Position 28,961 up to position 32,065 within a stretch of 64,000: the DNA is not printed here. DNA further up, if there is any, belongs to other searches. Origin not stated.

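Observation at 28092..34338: Translationally coupled methyltransferase / 934-aa orphan / double-GT operon: candidate undescribed exopolysaccharide module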

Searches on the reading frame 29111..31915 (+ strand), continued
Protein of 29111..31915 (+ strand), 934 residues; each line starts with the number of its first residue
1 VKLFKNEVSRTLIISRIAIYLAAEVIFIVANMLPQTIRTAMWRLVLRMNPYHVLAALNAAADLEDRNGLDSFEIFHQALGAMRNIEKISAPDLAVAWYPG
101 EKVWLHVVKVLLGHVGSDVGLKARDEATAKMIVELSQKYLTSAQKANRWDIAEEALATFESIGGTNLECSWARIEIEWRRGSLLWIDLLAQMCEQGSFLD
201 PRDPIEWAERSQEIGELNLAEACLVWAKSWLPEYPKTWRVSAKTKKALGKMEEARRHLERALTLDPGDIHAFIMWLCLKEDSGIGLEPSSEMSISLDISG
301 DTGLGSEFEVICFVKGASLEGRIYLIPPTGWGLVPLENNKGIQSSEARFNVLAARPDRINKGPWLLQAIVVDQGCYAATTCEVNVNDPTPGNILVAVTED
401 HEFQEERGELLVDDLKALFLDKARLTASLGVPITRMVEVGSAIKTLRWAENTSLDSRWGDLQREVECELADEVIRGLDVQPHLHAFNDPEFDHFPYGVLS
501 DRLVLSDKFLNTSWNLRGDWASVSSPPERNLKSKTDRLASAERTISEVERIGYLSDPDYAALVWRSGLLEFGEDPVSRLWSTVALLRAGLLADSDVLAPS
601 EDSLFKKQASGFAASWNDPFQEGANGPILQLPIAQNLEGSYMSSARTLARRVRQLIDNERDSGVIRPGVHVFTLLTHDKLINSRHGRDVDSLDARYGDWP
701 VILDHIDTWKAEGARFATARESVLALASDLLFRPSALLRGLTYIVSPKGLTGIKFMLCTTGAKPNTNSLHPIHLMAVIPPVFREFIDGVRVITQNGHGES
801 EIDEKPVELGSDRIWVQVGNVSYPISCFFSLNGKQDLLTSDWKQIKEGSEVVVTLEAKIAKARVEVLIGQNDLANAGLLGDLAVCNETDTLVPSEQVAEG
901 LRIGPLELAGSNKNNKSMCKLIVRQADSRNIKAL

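Call 43: predict_structure(alignment_id=A2)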
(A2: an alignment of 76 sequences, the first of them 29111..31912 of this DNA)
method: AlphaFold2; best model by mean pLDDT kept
length: 934 residues; sequences in the alignment: 76
mean_pLDDT: 91.4   pTM: 0.92
mean pLDDT of the five models: 91.4, 91.0, 89.7, 89.5, 88.9
residues with pLDDT >= 90: 716; 70-90: 160; 50-70: 46; < 50: 12
segments of 3 or more residues with pLDDT < 50: 1-4, 804-809
pLDDT, mean of each block of 10 residues (from residue 1): 59 93 96 95 97 96 92 96 88 91 91 89 92 96 95 97 95 96 97 93 97 97 95 97 97 95 95 95 90 97 97 96 96 94 95 97 97 97 97 98 94 97 97 98 98 97 95 97 97 97 96 91 87 82 97 95 96 96 97 94 83 96 96 96 92 96 97 97 89 96 98 98 98 94 90 94 78 93 91 72 49 86 87 74 74 68 88 80 87 89 81 65 79 53
secondary structure, 60 per line:
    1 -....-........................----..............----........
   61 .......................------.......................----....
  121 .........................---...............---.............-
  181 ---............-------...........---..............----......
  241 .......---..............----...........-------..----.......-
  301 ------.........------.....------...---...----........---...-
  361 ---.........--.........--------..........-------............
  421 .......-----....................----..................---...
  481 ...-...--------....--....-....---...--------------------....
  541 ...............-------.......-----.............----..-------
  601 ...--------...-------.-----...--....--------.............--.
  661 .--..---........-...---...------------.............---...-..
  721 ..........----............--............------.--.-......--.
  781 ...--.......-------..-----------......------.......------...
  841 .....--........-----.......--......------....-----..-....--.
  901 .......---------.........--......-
elements in order (helices of 4 or more, strands of 3 or more residues): H2-5 H7-30 H35-48 H53-83 H90-112 H117-145 H149-163 H167-179 H184-195 H203-213 H217-230 H235-247 H251-264 H269-279 E293-299 E307-315 E322-326 E333-335 E339-341 E346-353 E364-372 E375-383 E392-401 E409-411 H412-427 E433-438 H439-452 H457-474 E478-483 E496-499 E502-505 H507-510 H537-555 E563-566 H575-587 E612-614 E628-630 E633-636 H645-657 E669-676 H699-711 E715-717 H719-730 E735-746 E749-760 E772-777 H780-783 E786-792 E813-818 E825-831 E838-845 E848-855 E861-867 H870-875 E882-885 E894-897 E900-907 E917-925 H928-933
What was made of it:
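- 29111..31915 (+): X: 934-aa multidomain protein, a member of an unannotated family. Domain order is N-terminal helix, TPR, Ig-like sandwich, CE4-fold barrel, beta domains. AlphaFold2 model with pLDDT 91.4 and pTM 0.92 (call 43).
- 29129..29200 (+): N-terminal hydrophobic helix (aa 7-30), a candidate membrane anchor, carrying an invariant Glu24 followed by an invariant Pro34. Modelled as a helix with pLDDT 93-96 (call 43).
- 29213..29947 (+): TPR-like alpha-solenoid (aa 35-279). Twelve helices in the model (call 43).
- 29987..30259 (+): Ig-like beta sandwich (aa 293-383) with family-invariant G332, R355 and W364. DSSP strands 293-383 (call 43).
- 31316..31885 (+): C-terminal beta-rich domains (aa 736-925). 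DSSP in call 43. pLDDT is lower here (65-93).
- Full model: pLDDT 91.4, pTM 0.92 (call 43). Each lies at or just after the C-terminal end of successive beta strands (call 43).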

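Call 46: fold_search(model_id=the predicted structure, library=pdb)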
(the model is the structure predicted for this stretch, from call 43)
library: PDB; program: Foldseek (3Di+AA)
matches with E <= 10: 1800; with E <= 0.001: 41
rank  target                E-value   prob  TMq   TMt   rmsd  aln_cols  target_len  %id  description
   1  1w3b_B                9.9e-06  1.00  0.12  0.25  17.7       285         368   16  The superhelical TPR domain of O-linked GlcNAc transferase reveals structural similarities to importin alpha. (released 2004-09-09)
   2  6eou                  1.1e-05  1.00  0.15  0.36  15.0       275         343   17  O-GlcNAc transferase TPR domain with the intellectual disability associated mutation L254F (released 2018-05-09)
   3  9qhb                  1.2e-05  1.00  0.16  0.46  12.5       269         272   17  Crystal structure of 16-repeat CTPR protein with eliminated coordination sites (released 2025-10-22)
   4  8chy                  1.9e-05  1.00  0.17  0.49  10.1       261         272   15  Crystal structure of an 8-repeat consensus TPR superhelix with Zinc. (released 2024-02-21)
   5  1w3b_A                2.0e-05  1.00  0.14  0.31  16.1       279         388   18  The superhelical TPR domain of O-linked GlcNAc transferase reveals structural similarities to importin alpha. (released 2004-09-09)
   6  7yea_A                5.6e-05  1.00  0.15  0.14  15.9       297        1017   19  Human O-GlcNAc transferase Dimer (released 2023-07-12)
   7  7ntf_B                5.9e-05  1.00  0.14  0.15  16.9       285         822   15  Cryo-EM structure of unliganded O-GlcNAc transferase (released 2021-11-17)
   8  8dti_A                6.4e-05  1.00  0.13  0.17  25.1       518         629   13  Cryo-EM structure of Arabidopsis SPY in complex with GDP-fucose (released 2023-03-08)
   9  7yeh_A                7.8e-05  1.00  0.15  0.13  15.0       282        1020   18  Cryo-EM structure of human OGT-OGA complex (released 2023-07-12)
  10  9qhc_B                9.0e-05  1.00  0.17  0.48  10.6       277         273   14  Crystal structure of 8-repeat CTPR protein with eliminated coordination sites (released 2025-10-22)
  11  9qhc_A                1.0e-04  1.00  0.16  0.46  12.6       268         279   15  Crystal structure of 8-repeat CTPR protein with eliminated coordination sites (released 2025-10-22)
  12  8dtf_A                1.0e-04  1.00  0.15  0.17  27.0       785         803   10  Cryo-EM structure of the full length Arabidopsis SPY with complete TPRs (released 2023-03-08)
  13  7y4i_B                1.4e-04  1.00  0.15  0.17  24.7       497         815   12  Crystal structure of SPINDLY in complex with GDP (released 2022-12-07)
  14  6mvg_C                1.5e-04  0.96  0.13  0.18  24.9       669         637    9  Crystal structure of FMN-binding beta-glucuronidase from Ruminococcus gnavus (released 2019-01-30)
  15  7ntf_A                1.5e-04  1.00  0.14  0.14  16.9       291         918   13  Cryo-EM structure of unliganded O-GlcNAc transferase (released 2021-11-17)
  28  7e1y_A                5.3e-04  1.00  0.09  0.15  12.5       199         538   12  Staphylothermus marinus amylopullulanase -SmApu (released 2022-02-09)
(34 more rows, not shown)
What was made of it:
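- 29213..29947 (+): Foldseek matches to the OGT TPR domain and consensus TPR proteins at E about 1e-5 (call 46).
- The TPR region matches OGT and consensus TPR proteins (call 46). TPR and Ig-like modules are classic scaffolds (call 46).
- Tried and rejected: Foldseek with the full-length model was swamped by TPR matches (call 46).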

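Call 51: search_protein_families(library=ncbifam, alignment_id=A3, max_evalue=0.01)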
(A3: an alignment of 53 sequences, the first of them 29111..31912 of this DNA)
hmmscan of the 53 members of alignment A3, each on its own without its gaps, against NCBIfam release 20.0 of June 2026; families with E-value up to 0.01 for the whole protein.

A. member 1, window:29111-31912:+ (934 aa): 0 families

B. families by the number of members that match (of 53 scanned): 39 families (the first 25 are shown)
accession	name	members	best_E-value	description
TIGR02917.1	PEP_TPR_lipo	33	5.6e-27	XrtA/PEP-CTERM system TPR-repeat protein PrsT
TIGR02521.1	type_IV_pilW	24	2e-25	type IV pilus biogenesis/stability protein PilW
TIGR02552.1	LcrH_SycD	23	8.8e-14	SycD/LcrH family type III secretion system chaperone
NF040959.1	MamA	22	1e-23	magnetosome protein MamA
NF052415.1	T3SS_chap_SctY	14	4.4e-10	type III secretion apparatus assembly chaperone SctY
TIGR00990.1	3a0801s09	11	5e-11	mitochondrial import receptor subunit TOM70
NF033920.0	C39_PA2778_fam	8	4.2e-11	PA2778 family cysteine peptidase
TIGR00540.1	TPR_hemY_coli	8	9.8e-10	heme biosynthesis-associated TPR protein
TIGR03939.1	PGA_TPR_OMP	8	3.1e-06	poly-beta-1,6 N-acetyl-D-glucosamine export porin PgaA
NF041522.1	TPR_sll0314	7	0.001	Sll0314/Alr1548 family TPR repeat-containing protein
NF033762.1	social_mot_Tgl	6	5.6e-13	social motility TPR repeat lipoprotein Tgl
NF008757.0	PRK11788.1-5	6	1.6e-09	lipopolysaccharide assembly protein LapB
NF033758.1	gliding_GltE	6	5.9e-08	adventurous gliding motility TPR repeat lipoprotein GltE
NF047558.1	TPR_END_plus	5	5.2e-15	TPR end-of-group domain-containing protein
NF008520.0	PRK11447.1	5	6.1e-07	cellulose synthase complex outer membrane protein BcsC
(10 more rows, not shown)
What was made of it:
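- Closest known: PgaB/PgaA of the PNAG system. Same: Some family members' TPR regions weakly match the PgaA TPR model (call 51).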

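Call 61: find_related_loci(query=A1, collection=genome_contigs, flank=10000)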
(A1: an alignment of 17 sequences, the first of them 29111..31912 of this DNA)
Query A1 (934 aa) in genome_contigs; peptide patterns used: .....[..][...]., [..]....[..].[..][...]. (x = any residue, [..] = any of these).
57 stretches matched a pattern; 15 encode a relative of the query (tblastn E <= 1e-3); 14 distinct loci.
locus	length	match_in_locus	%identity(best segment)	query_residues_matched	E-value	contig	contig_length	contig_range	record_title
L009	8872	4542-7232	33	16-918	7e-143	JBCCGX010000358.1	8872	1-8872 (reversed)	MAG: Acidobacteriota bacterium isolate P01_B01_bin.53 k141_3593740_length_8872_cov_83.1425, whole genome shotgun sequenc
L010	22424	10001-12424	35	20-832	4e-142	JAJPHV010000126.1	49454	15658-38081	MAG: Chloroflexota bacterium isolate Centralia_MAG_208 k107_25183602, whole genome shotgun sequence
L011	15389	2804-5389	34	12-866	4e-140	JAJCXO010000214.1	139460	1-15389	MAG: Acidobacteriota bacterium isolate OFTM223 OFTM223_213, whole genome shotgun sequence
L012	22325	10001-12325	33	10-832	5e-121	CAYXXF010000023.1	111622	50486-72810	MAG TPA_asm: uncultured Anaerolineales bacterium isolate SRP173033_co1_212 genome assembly, contig: NODE_232_length_1116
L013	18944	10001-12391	38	11-807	3e-154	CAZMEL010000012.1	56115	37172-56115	MAG TPA_asm: uncultured Thermoanaerobaculia bacterium isolate binchicken_co237_100 genome assembly, contig: NODE_354_len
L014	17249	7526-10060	35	12-864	6e-147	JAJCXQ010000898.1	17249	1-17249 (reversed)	MAG: Acidobacteriota bacterium isolate OFTM268 OFTM268_897, whole genome shotgun sequence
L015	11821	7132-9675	33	12-864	3e-124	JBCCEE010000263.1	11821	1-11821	MAG: Acidobacteriota bacterium isolate P01_B01_bin.10 k141_335435_length_11821_cov_42.3612, whole genome shotgun sequenc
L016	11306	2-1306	42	390-831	4e-87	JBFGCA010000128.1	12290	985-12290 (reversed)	MAG: Thermoanaerobaculia bacterium isolate Mix_sand01.2020.11.Z.57 k141_165078_length_12290_cov_16.0008, whole genome sh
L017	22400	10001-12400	37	13-816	3e-151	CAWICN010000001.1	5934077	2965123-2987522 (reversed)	MAG: uncultured Acidimicrobiaceae bacterium isolate MFD09603.bin.1.325 genome assembly, contig: contig_2717, whole genom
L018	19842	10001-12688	31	23-849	3e-120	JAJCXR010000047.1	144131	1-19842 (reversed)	MAG: Acidobacteriota bacterium isolate OFTM328 OFTM328_46, whole genome shotgun sequence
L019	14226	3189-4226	32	378-708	2e-38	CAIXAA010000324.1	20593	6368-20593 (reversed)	MAG: uncultured Myxococcales bacterium isolate MJ120716A_bin-0880 genome assembly, contig: bin-0880:324/998, whole genom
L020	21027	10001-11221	31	301-706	6e-32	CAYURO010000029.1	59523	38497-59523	MAG TPA_asm: uncultured Enterobacteriaceae bacterium isolate SRP272421_co4_693 genome assembly, contig: NODE_743_length_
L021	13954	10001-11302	30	281-706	2e-31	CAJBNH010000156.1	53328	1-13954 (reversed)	MAG: uncultured Myxococcales bacterium isolate Loc090721-8m_bin-517 genome assembly, contig: bin-517:156/201, whole geno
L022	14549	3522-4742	31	301-706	1e-31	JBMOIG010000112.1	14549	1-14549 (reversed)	MAG: Myxococcota bacterium isolate Deming_bin.407 contig11630, whole genome shotgun sequence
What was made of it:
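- Tried and rejected: The close-homolog alignment worked (call 61).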

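Call 71: search_protein_families(library=pfam, proteins=[L014:6192-7511:+, L021:2810-5869:+, L021:5885-6907:+, L021:670-2811:-, L021:5984-7387:-, L021:7324-8415:-, L021:11340-13169:-, L020:11691-15239:+, L020:5804-7204:+, L020:15290-16345:+], max_evalue=0.0001)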
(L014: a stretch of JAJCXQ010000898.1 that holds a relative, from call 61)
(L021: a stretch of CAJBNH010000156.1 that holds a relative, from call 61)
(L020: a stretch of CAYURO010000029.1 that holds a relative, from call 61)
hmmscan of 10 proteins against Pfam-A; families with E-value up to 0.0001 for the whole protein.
L014:6192-7511:+ (439 aa): 1 family
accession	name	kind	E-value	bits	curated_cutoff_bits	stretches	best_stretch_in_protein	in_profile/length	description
PF04932.20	Wzy_C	-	6.7e-18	65.3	31.7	1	198-334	2-145/149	O-Antigen ligase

L021:2810-5869:+ (1019 aa): 0 families

L021:5885-6907:+ (340 aa): 0 families

L021:670-2811:- (713 aa): 1 family
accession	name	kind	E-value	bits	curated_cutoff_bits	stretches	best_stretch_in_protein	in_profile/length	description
PF11617.13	Cu-binding_MopE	-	6.5e-29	100.3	27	3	456-485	1-30/30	Putative metal-binding motif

L021:5984-7387:- (467 aa): 1 family
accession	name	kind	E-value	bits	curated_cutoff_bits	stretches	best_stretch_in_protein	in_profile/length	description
PF08308.17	PEGA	-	5.1e-08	33.1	20.8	1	285-344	10-70/71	PEGA domain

L021:7324-8415:- (363 aa): 3 families
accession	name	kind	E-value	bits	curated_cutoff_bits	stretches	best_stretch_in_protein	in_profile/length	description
PF00106.31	adh_short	-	2.8e-36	125.3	26.6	1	118-302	1-185/195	short chain dehydrogenase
PF13561.12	adh_short_C2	-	7.4e-36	124.3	27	1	126-359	3-235/236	Enoyl-(Acyl carrier protein) reductase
PF08659.16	KR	-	1.1e-10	42.1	22.6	1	120-291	3-173/180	KR domain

L021:11340-13169:- (609 aa): 0 families

L020:11691-15239:+ (1182 aa): 9 families
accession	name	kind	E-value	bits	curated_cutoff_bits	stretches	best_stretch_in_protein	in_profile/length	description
PF12947.13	EGF_3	-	4.4e-92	302.4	28.5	10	684-719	1-36/36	EGF domain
PF07645.21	EGF_CA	-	4.3e-63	209.7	27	8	556-595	1-43/43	Calcium-binding EGF domain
PF12662.13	cEGF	-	2.5e-45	152.3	26.6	4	786-806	2-24/24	Complement Clr-like EGF-like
PF00008.33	EGF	-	6.7e-24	84.2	21.5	0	560-591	1-31/32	EGF-like domain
PF14670.12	FXa_inhibition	-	9.8e-22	77.3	33.4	1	560-595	1-36/36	Coagulation Factor Xa inhibitory site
PF12661.13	hEGF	-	2e-20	72.8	29.3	0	773-794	1-22/22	Human growth factor-like EGF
PF12946.13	EGF_MSP1_1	-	1.6e-11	44.4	27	0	519-554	2-36/37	MSP1 EGF domain 1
PF25387.1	ADGRF3_N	-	1.3e-10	42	31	0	778-810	3-36/60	ADGRF3-like, N-terminal domain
PF06247.17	Plasmod_Pvs28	-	2.6e-06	27.8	26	0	732-761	7-41/41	Pvs28 EGF domain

L020:5804-7204:+ (466 aa): 0 families

L020:15290-16345:+ (351 aa): 1 family
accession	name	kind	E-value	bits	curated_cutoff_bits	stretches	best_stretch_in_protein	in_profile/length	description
PF01145.31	Band_7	-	5.2e-28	98.7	23.6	1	64-256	2-174/176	SPFH domain / Band 7 family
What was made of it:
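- Tier-2 Myxococcota relatives lie in non-glycan contexts (call 71).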

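Call 80: list_cluster_members(proteins=[P0003, P0004, P0007, P0013, P0023, P0038, P0042, P0045, P0089, P0062])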
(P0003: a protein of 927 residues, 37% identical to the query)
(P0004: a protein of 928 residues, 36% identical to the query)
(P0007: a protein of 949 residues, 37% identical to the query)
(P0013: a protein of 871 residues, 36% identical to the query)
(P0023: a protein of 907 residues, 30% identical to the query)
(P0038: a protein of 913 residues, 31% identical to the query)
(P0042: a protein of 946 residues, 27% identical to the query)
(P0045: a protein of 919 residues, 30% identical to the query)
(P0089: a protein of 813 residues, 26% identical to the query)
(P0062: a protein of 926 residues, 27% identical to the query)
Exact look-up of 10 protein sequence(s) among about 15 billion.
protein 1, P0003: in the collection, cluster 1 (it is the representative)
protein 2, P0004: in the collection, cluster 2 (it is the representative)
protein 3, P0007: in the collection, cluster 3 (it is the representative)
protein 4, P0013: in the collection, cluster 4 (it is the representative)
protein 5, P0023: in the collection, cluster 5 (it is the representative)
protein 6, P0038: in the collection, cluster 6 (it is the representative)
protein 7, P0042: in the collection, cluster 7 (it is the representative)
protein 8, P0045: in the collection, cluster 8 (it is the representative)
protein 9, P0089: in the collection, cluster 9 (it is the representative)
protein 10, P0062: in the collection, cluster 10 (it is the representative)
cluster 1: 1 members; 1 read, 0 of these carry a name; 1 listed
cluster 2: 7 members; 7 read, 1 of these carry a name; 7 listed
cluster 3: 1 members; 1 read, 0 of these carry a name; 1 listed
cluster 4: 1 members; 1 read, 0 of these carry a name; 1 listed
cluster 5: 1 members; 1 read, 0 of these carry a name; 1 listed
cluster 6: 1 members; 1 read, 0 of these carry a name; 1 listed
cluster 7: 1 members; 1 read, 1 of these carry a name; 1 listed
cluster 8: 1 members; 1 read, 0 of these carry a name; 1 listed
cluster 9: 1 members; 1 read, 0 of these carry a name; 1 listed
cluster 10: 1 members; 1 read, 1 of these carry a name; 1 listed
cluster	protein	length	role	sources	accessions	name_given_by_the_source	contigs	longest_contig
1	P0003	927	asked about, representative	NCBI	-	-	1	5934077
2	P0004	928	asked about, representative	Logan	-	-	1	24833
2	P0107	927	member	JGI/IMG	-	hypothetical protein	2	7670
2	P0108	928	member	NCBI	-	-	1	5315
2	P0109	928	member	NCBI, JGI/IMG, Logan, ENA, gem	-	-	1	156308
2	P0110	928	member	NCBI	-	-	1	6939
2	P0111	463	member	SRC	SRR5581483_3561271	-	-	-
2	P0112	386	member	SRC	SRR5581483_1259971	-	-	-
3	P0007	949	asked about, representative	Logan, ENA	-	-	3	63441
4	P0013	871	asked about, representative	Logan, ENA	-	-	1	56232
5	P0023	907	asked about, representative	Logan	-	-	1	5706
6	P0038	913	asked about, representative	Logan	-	-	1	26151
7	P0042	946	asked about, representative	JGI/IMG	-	tetratricopeptide (TPR) repeat protein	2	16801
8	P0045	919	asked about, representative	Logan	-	-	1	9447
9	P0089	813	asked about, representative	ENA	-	-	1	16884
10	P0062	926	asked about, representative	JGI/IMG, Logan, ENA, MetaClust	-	\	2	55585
